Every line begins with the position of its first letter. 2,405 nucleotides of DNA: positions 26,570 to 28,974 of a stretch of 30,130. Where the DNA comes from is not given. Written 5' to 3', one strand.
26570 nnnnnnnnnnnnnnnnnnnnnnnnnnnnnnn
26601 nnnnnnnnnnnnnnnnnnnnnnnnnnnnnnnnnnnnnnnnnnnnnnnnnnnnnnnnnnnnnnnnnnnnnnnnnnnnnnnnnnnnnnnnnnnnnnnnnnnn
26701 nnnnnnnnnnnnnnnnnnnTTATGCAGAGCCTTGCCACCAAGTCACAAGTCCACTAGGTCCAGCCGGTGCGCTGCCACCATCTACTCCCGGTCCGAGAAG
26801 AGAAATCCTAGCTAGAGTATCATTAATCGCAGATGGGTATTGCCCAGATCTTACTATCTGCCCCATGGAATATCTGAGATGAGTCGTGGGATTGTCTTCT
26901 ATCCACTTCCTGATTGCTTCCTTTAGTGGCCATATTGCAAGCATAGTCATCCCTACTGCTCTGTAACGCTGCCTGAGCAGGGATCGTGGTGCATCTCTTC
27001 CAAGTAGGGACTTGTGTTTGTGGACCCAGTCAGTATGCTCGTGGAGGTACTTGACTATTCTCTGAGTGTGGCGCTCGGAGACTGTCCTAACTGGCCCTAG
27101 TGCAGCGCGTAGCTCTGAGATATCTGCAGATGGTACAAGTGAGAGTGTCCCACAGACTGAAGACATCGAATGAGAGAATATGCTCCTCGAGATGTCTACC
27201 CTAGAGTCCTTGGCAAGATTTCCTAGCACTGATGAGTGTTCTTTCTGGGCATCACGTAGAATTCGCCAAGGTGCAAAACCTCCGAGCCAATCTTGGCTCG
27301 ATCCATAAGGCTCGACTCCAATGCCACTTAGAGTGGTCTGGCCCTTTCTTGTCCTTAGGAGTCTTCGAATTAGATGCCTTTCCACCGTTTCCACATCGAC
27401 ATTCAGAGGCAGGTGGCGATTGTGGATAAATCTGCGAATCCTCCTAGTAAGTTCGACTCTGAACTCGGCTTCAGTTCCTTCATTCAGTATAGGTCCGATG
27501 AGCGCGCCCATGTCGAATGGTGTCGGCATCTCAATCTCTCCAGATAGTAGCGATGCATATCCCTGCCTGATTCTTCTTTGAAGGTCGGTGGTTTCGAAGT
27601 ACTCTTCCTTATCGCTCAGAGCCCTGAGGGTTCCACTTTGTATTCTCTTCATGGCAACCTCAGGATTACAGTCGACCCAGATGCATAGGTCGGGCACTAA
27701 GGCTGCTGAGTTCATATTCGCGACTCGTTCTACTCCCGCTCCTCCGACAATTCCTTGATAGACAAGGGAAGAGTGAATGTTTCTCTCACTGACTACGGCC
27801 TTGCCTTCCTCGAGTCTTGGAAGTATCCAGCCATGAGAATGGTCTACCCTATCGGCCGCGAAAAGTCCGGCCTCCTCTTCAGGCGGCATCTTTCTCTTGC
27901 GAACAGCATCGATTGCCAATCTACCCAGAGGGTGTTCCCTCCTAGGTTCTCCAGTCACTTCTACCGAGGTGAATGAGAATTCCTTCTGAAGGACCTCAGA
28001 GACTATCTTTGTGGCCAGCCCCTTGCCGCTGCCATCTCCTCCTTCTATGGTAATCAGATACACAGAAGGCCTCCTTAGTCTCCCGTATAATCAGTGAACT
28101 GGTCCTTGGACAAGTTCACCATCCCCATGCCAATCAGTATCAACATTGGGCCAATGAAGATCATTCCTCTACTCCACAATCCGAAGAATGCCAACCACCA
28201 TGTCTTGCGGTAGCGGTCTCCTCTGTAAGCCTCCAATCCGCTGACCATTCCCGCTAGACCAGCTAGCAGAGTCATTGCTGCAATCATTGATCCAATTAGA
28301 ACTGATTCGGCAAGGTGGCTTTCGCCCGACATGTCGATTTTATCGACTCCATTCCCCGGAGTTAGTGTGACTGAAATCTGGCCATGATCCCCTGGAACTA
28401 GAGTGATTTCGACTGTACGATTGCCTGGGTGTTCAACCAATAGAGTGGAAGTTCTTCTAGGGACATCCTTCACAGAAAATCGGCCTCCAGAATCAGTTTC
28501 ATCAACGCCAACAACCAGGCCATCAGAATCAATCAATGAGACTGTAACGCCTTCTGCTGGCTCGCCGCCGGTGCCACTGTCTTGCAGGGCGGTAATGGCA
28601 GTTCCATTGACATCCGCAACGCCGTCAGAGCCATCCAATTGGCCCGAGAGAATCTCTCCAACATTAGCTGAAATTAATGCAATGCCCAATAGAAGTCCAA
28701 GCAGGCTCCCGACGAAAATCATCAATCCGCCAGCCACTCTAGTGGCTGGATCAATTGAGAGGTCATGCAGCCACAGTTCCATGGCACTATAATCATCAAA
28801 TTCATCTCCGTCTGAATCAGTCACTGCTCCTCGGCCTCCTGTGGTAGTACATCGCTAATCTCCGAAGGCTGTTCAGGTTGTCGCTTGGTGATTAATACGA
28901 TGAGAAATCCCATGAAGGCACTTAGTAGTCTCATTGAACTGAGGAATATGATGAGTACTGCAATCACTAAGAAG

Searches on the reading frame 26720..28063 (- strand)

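Call 10: search_protein_families(library=pfam, proteins=[window:26720-28063:-])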
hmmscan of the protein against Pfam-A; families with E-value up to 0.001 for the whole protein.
window:26720-28063:- (447 aa): 1 family
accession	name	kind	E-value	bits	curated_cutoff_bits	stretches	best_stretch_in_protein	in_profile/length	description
PF02223.23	Thymidylate_kin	-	2.6e-28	99.4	27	1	6-174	1-164/185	Thymidylate kinase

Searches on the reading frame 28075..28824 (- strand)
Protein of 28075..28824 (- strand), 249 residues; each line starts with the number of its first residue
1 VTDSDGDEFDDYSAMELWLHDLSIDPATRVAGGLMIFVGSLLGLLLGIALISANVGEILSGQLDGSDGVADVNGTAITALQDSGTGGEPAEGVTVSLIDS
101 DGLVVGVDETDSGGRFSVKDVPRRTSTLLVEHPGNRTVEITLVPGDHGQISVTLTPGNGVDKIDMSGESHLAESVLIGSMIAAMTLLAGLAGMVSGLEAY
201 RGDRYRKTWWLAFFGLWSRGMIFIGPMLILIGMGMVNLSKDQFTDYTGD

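Call 10: search_protein_families(library=pfam, proteins=[window:28075-28824:-])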
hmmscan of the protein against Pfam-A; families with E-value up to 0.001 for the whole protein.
window:28075-28824:- (249 aa): 2 families
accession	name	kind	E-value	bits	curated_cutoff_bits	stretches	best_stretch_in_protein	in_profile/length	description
PF13620.12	CarboxypepD_reg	-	8.1e-08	33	32.3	1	86-155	10-82/82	Carboxypeptidase regulatory-like domain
PF13715.12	CarbopepD_reg_2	-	0.00034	21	32.2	1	86-152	10-72/88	CarboxypepD_reg-like domain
